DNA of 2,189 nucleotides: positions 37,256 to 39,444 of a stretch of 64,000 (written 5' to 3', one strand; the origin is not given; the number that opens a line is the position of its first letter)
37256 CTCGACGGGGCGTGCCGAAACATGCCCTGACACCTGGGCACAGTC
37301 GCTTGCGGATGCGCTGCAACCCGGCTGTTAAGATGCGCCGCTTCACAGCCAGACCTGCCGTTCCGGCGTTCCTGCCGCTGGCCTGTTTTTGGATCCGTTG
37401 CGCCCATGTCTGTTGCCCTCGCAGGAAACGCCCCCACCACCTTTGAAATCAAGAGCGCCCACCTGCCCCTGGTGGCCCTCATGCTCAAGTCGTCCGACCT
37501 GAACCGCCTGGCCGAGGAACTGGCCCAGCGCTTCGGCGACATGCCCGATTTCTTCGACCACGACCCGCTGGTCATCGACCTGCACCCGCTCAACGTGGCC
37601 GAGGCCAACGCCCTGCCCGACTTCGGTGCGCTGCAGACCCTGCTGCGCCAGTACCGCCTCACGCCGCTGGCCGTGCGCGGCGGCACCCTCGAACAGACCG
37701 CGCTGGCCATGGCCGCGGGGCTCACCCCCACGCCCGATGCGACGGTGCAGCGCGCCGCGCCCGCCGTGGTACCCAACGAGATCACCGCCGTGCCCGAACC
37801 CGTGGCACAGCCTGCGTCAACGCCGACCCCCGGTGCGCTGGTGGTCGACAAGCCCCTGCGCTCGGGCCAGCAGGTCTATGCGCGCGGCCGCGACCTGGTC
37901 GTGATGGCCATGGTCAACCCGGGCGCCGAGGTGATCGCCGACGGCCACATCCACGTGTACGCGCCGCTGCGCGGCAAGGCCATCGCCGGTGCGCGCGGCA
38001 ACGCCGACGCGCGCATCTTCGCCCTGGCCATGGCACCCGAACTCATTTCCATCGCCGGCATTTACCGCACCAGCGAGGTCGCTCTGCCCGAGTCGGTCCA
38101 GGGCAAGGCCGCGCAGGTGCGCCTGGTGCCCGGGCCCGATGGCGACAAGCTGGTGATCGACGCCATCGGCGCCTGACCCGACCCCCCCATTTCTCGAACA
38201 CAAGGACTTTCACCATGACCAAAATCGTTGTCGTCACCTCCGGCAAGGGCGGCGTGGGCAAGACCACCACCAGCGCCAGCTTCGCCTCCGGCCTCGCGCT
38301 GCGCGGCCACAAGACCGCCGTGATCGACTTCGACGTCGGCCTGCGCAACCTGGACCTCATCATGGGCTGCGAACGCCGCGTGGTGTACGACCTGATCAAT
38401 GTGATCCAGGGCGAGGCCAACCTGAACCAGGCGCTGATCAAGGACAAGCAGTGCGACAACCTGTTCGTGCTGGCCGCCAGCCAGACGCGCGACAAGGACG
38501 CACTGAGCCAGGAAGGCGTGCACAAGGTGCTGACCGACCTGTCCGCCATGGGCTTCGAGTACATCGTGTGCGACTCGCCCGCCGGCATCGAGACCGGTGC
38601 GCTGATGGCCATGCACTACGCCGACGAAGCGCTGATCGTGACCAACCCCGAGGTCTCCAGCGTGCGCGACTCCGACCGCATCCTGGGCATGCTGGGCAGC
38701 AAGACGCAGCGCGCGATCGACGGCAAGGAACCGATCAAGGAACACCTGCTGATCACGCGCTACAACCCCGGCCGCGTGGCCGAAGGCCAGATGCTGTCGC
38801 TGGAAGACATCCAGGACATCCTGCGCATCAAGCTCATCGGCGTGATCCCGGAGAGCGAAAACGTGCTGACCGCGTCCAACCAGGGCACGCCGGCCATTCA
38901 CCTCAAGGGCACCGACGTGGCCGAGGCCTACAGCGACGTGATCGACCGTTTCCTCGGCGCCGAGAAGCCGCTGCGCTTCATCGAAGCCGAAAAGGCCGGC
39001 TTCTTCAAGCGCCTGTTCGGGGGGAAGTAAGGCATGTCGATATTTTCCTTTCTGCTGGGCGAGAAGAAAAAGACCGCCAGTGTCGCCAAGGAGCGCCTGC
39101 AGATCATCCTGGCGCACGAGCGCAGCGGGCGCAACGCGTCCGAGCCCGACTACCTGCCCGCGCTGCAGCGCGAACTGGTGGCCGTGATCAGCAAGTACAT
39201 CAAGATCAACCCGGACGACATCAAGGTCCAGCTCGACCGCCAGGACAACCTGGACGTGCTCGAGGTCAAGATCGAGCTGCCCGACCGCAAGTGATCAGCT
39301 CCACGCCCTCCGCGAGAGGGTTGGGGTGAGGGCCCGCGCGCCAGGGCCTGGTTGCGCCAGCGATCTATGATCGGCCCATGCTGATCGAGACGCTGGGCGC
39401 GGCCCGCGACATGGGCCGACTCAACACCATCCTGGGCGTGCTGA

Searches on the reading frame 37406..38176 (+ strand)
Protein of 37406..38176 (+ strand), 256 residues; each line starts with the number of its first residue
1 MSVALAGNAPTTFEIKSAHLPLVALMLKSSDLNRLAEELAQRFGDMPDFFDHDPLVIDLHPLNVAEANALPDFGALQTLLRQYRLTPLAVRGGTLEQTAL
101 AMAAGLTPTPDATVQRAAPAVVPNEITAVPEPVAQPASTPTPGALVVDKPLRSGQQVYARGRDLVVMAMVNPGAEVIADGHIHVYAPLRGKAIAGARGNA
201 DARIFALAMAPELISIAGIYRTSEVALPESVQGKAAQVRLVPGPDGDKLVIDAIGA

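Call 9: find_related_loci(query=window:37406-38173:+, collection=genome_contigs, flank=10000)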
Query window:37406-38173:+ (256 aa) in genome_contigs; peptide patterns used: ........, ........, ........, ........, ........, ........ (x = any residue, [..] = any of these).
600 stretches matched a pattern (row limit reached: there are more); 519 encode a relative of the query (tblastn E <= 1e-3); the best 80 are kept; 80 distinct loci.
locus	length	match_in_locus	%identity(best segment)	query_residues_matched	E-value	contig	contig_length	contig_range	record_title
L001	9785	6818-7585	89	1-256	4e-149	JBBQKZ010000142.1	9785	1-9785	MAG: Burkholderiales bacterium isolate Co_metawrap_534 Cmw_534_k141_18582058_length_9785_cov_7.9971, whole genome shotgu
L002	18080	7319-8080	89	1-256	1e-147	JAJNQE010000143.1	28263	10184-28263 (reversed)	MAG: Hydrogenophaga sp. isolate MAG_50 k141_389619, whole genome shotgun sequence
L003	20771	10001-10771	91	1-256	4e-146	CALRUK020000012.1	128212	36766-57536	MAG: Synechococcus sp. UW140 isolate JJ-DHS13-24-1-mx-bin512 genome assembly, contig: JJ-OR11-01-C56, whole genome shotg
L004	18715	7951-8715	88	1-255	1e-145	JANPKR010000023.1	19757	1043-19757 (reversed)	MAG: Hydrogenophaga sp. isolate VAR_61_metabat_205 VAR_61_k141_311026, whole genome shotgun sequence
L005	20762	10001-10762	88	1-255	3e-144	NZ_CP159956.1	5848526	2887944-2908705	Hydrogenophaga sp. ANAO-22 chromosome, complete genome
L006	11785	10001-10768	87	1-256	1e-143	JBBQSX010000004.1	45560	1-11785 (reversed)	MAG: Burkholderiales bacterium isolate Co_metawrap_1787 Cmw_1787_k141_24094656_length_45560_cov_9.0000, whole genome sho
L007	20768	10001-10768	90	1-256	1e-141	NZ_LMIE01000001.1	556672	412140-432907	Hydrogenophaga sp. Root209 contig_1, whole genome shotgun sequence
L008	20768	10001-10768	90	1-256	1e-140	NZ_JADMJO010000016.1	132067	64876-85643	MAG: Hydrogenophaga sp. isolate MAG_35 NODE_99_length_132067_cov_85.966503, whole genome shotgun sequence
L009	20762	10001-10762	82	1-256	1e-135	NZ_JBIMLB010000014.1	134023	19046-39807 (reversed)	MAG: Hydrogenophaga sp. isolate CCAP1427_2_bin-020 CCAP1427_2_bin-020_c14, whole genome shotgun sequence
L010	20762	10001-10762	82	1-256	2e-131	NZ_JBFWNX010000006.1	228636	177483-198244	MAG: Hydrogenophaga sp. isolate CA_2019_TPBF_122 NODE_528_length_228636_cov_26.832790_TPBF, whole genome shotgun sequenc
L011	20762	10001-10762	80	1-256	1e-129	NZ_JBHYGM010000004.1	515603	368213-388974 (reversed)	MAG: Hydrogenophaga sp. isolate SAMS01UC_bin-015 SAMS01UC_bin-015_c4, whole genome shotgun sequence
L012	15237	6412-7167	80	1-252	3e-123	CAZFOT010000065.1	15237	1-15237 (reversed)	MAG TPA_asm: uncultured Hydrogenophaga sp. isolate SRP344714_co2_62 genome assembly, contig: NODE_10117_length_15237_cov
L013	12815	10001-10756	76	1-254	1e-118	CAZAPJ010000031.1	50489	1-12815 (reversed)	MAG TPA_asm: uncultured Hydrogenophaga sp. isolate binchicken_co179_40 genome assembly, contig: NODE_2026_length_50489_c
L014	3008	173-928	76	1-252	2e-120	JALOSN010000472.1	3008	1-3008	MAG: Hydrogenophaga sp. isolate Prado208 scaffold_275135, whole genome shotgun sequence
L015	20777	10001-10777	73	1-256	8e-113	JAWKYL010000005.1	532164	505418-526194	MAG: Burkholderiaceae bacterium isolate BC1.77 BC1.77.fa-5, whole genome shotgun sequence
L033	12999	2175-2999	61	4-254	1e-94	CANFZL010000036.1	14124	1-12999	MAG: Comamonadaceae bacterium isolate Jr-19feb18-48 genome assembly, contig: Jr-19feb18-C1797, whole genome shotgun sequ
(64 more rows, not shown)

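Call 16: find_encoding_contigs(protein=window:37406-38176:+, flank=10000, max_places=6)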
Protein window:37406-38176:+ (256 aa): no gene with exactly this product is on record in the collection.

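Call 31: find_homologous_proteins(query=L033:8593-9996:-, max_evalue=1e-100)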
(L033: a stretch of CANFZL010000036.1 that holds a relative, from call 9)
Query L033:8593-9996:- (468 aa): 8000 proteins with E <= 1e-100 among 8000 candidates; the best 120 are listed.
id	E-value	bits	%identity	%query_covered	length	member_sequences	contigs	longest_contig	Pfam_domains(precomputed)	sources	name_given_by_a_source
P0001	2.2e-279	944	92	99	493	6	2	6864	PF11638.14,PF01695.24,PF00308.25,PF08299.18,PF00004.36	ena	-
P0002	3.2e-279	944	92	99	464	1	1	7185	PF11638.14,PF01695.24,PF00308.25,PF08299.18,PF00004.36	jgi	-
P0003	1.2e-278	942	92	99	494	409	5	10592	PF11638.14,PF01695.24,PF00308.25,PF08299.18,PF00004.36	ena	-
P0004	1.5e-277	938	92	99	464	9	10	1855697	PF11638.14,PF01695.24,PF00308.25,PF08299.18,PF00004.36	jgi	-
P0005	6.4e-277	936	92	99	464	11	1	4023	PF11638.14,PF01695.24,PF00308.25,PF08299.18,PF00004.36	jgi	jgi:chromosomal replication initiator protein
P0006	4.3e-273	924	91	99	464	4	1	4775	PF11638.14,PF01695.24,PF00308.25,PF08299.18,PF00004.36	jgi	jgi:chromosomal replication initiator protein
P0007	1.4e-272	922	91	99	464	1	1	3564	PF11638.14,PF01695.24,PF00308.25,PF08299.18,PF00004.36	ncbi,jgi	jgi:chromosomal replication initiator protein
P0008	4.9e-271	917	90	99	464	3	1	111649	PF11638.14,PF01695.24,PF00308.25,PF08299.18,PF00004.36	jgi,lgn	jgi:chromosomal replication initiator protein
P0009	1.4e-269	912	90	99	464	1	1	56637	PF11638.14,PF01695.24,PF00308.25,PF08299.18,PF00004.36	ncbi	-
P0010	8.0e-268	906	89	99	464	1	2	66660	PF11638.14,PF01695.24,PF00308.25,PF08299.18,PF00004.36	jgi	jgi:chromosomal replication initiator protein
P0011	1.4e-267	906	91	99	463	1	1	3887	PF11638.14,PF01695.24,PF00308.25,PF08299.18,PF00004.36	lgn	-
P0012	7.2e-266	900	89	99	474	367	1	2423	PF11638.14,PF01695.24,PF00308.25,PF08299.18,PF00004.36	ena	-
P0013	3.2e-265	898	88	99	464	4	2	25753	PF11638.14,PF01695.24,PF00308.25,PF08299.18,PF00004.36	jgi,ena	-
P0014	3.5e-265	898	88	99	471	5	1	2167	PF11638.14,PF01695.24,PF00308.25,PF08299.18,PF00004.36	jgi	jgi:chromosomal replication initiator protein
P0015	4.0e-265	897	88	99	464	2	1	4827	PF11638.14,PF01695.24,PF00308.25,PF08299.18,PF00004.36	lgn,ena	-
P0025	9.7e-264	893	88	99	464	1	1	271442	PF11638.14,PF01695.24,PF00308.25,PF08299.18,PF00004.36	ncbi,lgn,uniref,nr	ncbi:chromosomal replication initiator protein DnaA [Polaromonas sp. OV174]|uniref:chromosomal repli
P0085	2.1e-259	879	88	99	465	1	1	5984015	PF11638.14,PF01695.24,PF00308.25,PF08299.18,PF00004.36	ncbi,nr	ncbi:chromosomal replication initiator protein DnaA [Polaromonas sp. P2-4]|nr:chromosomal replicatio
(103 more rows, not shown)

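Call 35: find_encoding_contigs(protein=P0085, flank=10000, max_places=2)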
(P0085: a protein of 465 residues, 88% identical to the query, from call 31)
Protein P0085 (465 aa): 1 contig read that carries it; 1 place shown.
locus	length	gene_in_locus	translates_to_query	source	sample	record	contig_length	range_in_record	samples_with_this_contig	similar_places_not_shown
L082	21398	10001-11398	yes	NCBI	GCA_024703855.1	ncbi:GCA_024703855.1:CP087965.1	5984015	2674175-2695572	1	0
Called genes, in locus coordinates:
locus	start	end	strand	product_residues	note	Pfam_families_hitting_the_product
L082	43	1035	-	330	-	PF01380:SIS, PF00571:CBS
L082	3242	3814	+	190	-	PF00156:Pribosyltran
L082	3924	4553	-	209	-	-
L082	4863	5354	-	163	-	PF00027:cNMP_binding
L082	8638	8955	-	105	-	PF01809:YidD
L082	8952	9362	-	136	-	PF00825:Ribonuclease_P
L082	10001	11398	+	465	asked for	PF11638:DnaA_N, PF00308:Bac_DnaA, PF01695:IstB_IS21 (weak), PF00004:AAA, PF08299:Bac_DnaA_C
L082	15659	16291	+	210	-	PF00929:RNase_T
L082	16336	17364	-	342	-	-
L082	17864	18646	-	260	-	PF13391:HNH_2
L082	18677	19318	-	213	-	-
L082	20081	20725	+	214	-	-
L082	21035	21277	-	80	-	PF03776:MinE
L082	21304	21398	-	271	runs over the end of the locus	PF00142:Fer4_NifH (faint), PF01656:CbiA, PF02374:ArsA_ATPase (weak), PF09140:MipZ, PF10609:ParA, PF13614:AAA_31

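Call 36: find_encoding_contigs(protein=P0025, flank=10000, max_places=2)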
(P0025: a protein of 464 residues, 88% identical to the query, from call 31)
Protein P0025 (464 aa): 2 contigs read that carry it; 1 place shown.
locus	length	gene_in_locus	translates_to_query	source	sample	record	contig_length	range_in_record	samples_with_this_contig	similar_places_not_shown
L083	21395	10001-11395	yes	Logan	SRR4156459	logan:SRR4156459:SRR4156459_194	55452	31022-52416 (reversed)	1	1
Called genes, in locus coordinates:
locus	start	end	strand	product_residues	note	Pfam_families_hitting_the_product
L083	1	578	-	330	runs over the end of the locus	PF01380:SIS, PF00571:CBS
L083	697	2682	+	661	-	PF00999:Na_H_Exchanger, PF02254:TrkA_N, PF02080:TrkA_C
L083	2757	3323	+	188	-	PF00156:Pribosyltran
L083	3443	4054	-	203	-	-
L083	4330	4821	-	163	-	PF00027:cNMP_binding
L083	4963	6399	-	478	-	PF10396:TrmE_N, PF12631:MnmE_helical, PF01926:MMR_HSR1, PF02421:FeoB_N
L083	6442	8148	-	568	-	PF14849:YidC_periplas, PF02096:60KD_IMP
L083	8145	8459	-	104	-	PF01809:YidD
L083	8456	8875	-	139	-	PF00825:Ribonuclease_P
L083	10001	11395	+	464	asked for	PF11638:DnaA_N, PF00308:Bac_DnaA, PF01695:IstB_IS21 (weak), PF00004:AAA, PF08299:Bac_DnaA_C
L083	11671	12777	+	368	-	PF00712:DNA_pol3_beta, PF02767:DNA_pol3_beta_2, PF02768:DNA_pol3_beta_3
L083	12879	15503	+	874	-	PF02518:HATPase_c, PF00204:DNA_gyraseB, PF01751:Toprim, PF21249:GyrB_hook, PF18053:GyrB_insert, PF00986:DNA_gyraseB_C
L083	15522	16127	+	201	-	PF00929:RNase_T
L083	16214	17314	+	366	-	PF00793:DAHP_synth_1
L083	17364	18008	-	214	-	-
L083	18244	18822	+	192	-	PF07298:NnrU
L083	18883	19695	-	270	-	PF08538:DUF1749 (faint), PF12697:Abhydrolase_6, PF12146:Hydrolase_4 (weak)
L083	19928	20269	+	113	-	PF02627:CMD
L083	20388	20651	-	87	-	PF03776:MinE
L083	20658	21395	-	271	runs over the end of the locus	PF00142:Fer4_NifH (faint), PF01656:CbiA, PF02374:ArsA_ATPase, PF09140:MipZ, PF10609:ParA, PF13614:AAA_31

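Call 54: search_dna_similar(query=L083:10001-11392:+, collection=plasmids, mode=protein, max_evalue=1e-50, max_rows=15)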
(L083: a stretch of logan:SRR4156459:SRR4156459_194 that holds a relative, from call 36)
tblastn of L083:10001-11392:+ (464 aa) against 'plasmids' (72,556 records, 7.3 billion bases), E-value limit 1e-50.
Records with a match: 53; places in all: 53; records where one place covers at least 80% of the query: 40.
Best place of each record, by identity: <60% 53.
By first word of the organism name: Paracoccus 5; Escherichia 4; Acinetobacter 4; Sinorhizobium 4; Pasteurella 3; Klebsiella 2; Proteus 2; Bacillus 2; Paenibacillus 2; Listeria 2; and 22 more.
By predicted mobility (MOB-suite, as given by PLSDB): non-mobilizable 42; mobilizable 7; conjugative 4.
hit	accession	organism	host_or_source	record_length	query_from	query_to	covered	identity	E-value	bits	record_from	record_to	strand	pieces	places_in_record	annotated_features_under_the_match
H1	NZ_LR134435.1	Legionella adelaidensis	environmental,Cooling tower water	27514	8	450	95%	52.6%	3e-148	474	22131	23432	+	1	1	dnaA: chromosomal replication initiator protein DnaA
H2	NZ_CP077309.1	Enterobacter hormaechei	-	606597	7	462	98%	49.7%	5e-140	451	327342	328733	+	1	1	dnaA: chromosomal replication initiator protein DnaA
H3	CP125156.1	Klebsiella pneumoniae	-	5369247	7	462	98%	49.5%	4e-120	458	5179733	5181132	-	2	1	none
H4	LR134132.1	Klebsiella aerogenes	not available: to be reported later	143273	7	462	98%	49.5%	1e-141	455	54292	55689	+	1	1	dnaA: chromosomal replication initiator protein DnaA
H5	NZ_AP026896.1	Aeromonas caviae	Microbe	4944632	9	462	98%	49.3%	2e-140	452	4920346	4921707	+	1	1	none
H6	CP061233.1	Escherichia coli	Sheep,cell culture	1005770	7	462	98%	48.8%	3e-141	454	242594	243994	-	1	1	dnaA: chromosomal replication initiator protein DnaA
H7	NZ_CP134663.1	Escherichia coli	Larus michahellis,bacteria,cloaca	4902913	7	462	98%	48.8%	3e-141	454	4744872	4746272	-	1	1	none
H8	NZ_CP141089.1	Escherichia coli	Homo sapiens,Infected Human Urine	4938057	7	462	98%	48.8%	3e-141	454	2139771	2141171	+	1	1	none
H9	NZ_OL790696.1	Escherichia coli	-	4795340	9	462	98%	49.0%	5e-141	453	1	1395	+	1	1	none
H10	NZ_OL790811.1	Proteus mirabilis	-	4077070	9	462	98%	48.1%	7e-139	447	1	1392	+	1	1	none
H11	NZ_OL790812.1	Proteus mirabilis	-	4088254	9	462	98%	48.1%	1e-138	446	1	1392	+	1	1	none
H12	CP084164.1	Pasteurella multocida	rabbit,mixed culture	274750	13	460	97%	44.7%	3e-120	394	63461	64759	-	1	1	dnaA: chromosomal replication initiator protein DnaA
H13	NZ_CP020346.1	Pasteurella multocida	Oryctolagus cuniculus,lung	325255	13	460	97%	44.7%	3e-120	394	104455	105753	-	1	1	dnaA: chromosomal replication initiator protein DnaA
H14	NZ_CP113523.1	Pasteurella multocida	rabbit,mixed culture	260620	13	460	97%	44.5%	1e-119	392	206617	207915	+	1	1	dnaA: chromosomal replication initiator protein DnaA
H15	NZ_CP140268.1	Priestia megaterium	Single cell,ginseng rhizosphere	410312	11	463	98%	41.5%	5e-112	370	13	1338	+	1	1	dnaA: chromosomal replication initiator protein DnaA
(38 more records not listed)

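Call 74: search_protein_families(library=pfam, proteins=[window:37406-38176:+], max_evalue=0.001)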
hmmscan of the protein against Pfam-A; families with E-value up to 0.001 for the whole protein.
window:37406-38176:+ (256 aa): 2 families
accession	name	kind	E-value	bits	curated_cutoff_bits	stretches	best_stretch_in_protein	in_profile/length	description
PF03775.22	MinC_C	-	6e-31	106.9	33.2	1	146-239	1-93/102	Septum formation inhibitor MinC, C-terminal domain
PF05209.18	MinC_N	-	7.7e-16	58.4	27.3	1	13-87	1-71/71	Septum formation inhibitor MinC, N-terminal domain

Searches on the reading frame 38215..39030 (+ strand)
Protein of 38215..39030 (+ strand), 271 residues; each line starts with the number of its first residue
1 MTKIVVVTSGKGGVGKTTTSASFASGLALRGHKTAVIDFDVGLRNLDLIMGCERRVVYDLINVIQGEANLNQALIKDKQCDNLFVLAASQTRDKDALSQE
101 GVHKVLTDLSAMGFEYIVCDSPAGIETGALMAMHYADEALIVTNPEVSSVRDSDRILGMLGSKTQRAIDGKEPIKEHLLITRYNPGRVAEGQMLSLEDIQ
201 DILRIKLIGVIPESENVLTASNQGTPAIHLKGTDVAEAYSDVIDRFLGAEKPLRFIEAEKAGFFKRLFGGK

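Call 83: find_encoding_contigs(protein=window:38215-39030:+, flank=10000, max_places=10)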
Protein window:38215-39030:+ (271 aa): 22 contigs read that carry it; 8 places shown.
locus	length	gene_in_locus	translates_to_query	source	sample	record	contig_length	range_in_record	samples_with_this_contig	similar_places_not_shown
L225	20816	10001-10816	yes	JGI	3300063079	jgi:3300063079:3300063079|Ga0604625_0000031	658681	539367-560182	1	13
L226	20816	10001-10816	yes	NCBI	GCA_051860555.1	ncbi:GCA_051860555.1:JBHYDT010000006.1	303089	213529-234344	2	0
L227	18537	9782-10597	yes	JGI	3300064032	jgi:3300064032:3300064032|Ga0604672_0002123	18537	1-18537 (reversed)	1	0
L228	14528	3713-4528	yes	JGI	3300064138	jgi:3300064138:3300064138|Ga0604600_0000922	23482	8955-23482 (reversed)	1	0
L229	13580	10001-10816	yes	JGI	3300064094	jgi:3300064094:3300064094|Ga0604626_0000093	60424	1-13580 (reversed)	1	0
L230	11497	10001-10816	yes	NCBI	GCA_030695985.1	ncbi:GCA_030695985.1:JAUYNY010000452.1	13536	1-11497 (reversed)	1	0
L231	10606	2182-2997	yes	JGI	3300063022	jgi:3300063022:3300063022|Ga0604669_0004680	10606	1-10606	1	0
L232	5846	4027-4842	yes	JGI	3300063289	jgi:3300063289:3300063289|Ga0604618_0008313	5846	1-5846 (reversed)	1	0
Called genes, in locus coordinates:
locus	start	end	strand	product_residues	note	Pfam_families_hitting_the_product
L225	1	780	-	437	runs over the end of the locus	PF13116:YhdP (weak)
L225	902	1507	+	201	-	PF02798:GST_N (weak), PF13417:GST_N_3 (weak), PF13409:GST_N_2, PF00043:GST_C, PF14497:GST_C_3 (weak), PF13410:GST_C_2 (weak)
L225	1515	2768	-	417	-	PF07690:MFS_1, PF06779:MFS_4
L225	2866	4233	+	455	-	PF00202:Aminotran_3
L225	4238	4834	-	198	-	PF01814:Hemerythrin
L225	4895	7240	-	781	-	PF00403:HMA, PF00122:E1-E2_ATPase, PF00702:Hydrolase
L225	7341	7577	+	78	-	PF00403:HMA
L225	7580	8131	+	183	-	PF13411:MerR_1, PF00376:MerR, PF09278:MerR-DNA-bind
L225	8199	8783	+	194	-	PF07813:LTXXQ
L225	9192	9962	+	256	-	PF05209:MinC_N, PF03775:MinC_C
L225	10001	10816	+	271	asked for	PF01656:CbiA, PF02374:ArsA_ATPase (weak), PF09140:MipZ, PF10609:ParA, PF13614:AAA_31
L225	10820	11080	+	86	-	PF03776:MinE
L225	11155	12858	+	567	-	PF03109:ABC1, PF27536:UbiB_helical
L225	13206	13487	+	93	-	-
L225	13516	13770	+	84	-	PF01176:eIF-1a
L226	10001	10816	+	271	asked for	PF01656:CbiA, PF02374:ArsA_ATPase (weak), PF09140:MipZ, PF10609:ParA, PF13614:AAA_31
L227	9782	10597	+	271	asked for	PF01656:CbiA, PF02374:ArsA_ATPase (weak), PF09140:MipZ, PF10609:ParA, PF13614:AAA_31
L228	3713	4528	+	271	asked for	PF01656:CbiA, PF02374:ArsA_ATPase (weak), PF09140:MipZ, PF10609:ParA, PF13614:AAA_31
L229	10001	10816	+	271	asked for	PF01656:CbiA, PF02374:ArsA_ATPase (weak), PF09140:MipZ, PF10609:ParA, PF13614:AAA_31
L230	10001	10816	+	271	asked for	PF01656:CbiA, PF02374:ArsA_ATPase (weak), PF09140:MipZ, PF10609:ParA, PF13614:AAA_31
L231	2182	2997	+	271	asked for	PF01656:CbiA, PF02374:ArsA_ATPase (weak), PF09140:MipZ, PF10609:ParA, PF13614:AAA_31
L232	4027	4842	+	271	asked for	PF01656:CbiA, PF02374:ArsA_ATPase (weak), PF09140:MipZ, PF10609:ParA, PF13614:AAA_31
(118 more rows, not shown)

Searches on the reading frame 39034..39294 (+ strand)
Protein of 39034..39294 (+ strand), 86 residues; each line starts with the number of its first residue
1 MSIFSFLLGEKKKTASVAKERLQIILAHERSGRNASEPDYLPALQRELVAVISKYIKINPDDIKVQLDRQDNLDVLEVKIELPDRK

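Call 88: find_encoding_contigs(protein=window:39034-39294:+, flank=10000, max_places=6)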
Protein window:39034-39294:+ (86 aa): 23 contigs read that carry it; 4 places shown.
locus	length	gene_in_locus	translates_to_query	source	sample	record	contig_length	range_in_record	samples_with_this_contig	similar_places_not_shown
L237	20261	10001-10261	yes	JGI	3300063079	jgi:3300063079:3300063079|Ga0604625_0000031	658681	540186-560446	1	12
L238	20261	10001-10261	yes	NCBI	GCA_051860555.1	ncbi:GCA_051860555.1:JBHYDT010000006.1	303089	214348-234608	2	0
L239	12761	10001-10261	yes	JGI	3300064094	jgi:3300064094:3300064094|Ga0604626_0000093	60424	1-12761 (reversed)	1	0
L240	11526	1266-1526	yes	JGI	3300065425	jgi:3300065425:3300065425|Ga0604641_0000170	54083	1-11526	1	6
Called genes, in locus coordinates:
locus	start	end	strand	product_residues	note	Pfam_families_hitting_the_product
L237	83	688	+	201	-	PF02798:GST_N (weak), PF13417:GST_N_3 (weak), PF13409:GST_N_2, PF00043:GST_C, PF14497:GST_C_3 (weak), PF13410:GST_C_2 (weak)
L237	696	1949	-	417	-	PF07690:MFS_1, PF06779:MFS_4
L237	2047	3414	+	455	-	PF00202:Aminotran_3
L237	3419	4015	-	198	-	PF01814:Hemerythrin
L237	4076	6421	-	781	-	PF00403:HMA, PF00122:E1-E2_ATPase, PF00702:Hydrolase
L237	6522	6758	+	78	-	PF00403:HMA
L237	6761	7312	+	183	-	PF13411:MerR_1, PF00376:MerR, PF09278:MerR-DNA-bind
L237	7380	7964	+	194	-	PF07813:LTXXQ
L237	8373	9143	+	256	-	PF05209:MinC_N, PF03775:MinC_C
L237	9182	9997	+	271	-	PF01656:CbiA, PF02374:ArsA_ATPase (weak), PF09140:MipZ, PF10609:ParA, PF13614:AAA_31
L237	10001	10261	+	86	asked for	PF03776:MinE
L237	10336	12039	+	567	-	PF03109:ABC1, PF27536:UbiB_helical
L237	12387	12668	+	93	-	-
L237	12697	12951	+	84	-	PF01176:eIF-1a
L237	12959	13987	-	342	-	PF01734:Patatin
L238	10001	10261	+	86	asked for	PF03776:MinE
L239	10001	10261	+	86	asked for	PF03776:MinE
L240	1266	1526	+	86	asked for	PF03776:MinE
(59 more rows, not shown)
